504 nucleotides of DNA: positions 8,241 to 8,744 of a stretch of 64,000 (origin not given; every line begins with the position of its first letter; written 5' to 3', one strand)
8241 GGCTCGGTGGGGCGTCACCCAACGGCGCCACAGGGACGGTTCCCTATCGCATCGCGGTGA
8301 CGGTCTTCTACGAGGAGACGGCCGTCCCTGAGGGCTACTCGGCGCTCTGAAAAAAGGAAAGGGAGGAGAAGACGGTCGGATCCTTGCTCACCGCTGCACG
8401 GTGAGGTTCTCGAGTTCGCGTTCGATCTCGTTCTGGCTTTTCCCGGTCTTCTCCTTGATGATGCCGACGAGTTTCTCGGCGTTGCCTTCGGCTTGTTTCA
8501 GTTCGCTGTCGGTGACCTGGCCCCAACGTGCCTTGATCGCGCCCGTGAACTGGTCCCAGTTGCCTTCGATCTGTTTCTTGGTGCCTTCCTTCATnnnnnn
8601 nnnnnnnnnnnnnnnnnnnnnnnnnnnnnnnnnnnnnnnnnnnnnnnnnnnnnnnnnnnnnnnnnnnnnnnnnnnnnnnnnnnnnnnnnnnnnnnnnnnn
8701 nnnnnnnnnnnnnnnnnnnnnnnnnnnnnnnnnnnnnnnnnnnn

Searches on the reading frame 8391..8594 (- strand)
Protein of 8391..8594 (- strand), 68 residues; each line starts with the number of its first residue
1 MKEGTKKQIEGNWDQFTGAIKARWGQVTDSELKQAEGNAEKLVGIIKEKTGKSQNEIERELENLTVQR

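Call 75: search_protein_families(library=pfam, proteins=[window:8391-8594:-], max_evalue=0.001)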
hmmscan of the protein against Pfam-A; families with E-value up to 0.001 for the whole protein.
window:8391-8594:- (68 aa): 1 family
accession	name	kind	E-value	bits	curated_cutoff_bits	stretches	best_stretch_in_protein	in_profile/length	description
PF05532.17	CsbD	-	8e-17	61.3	40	1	8-58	2-52/53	CsbD-like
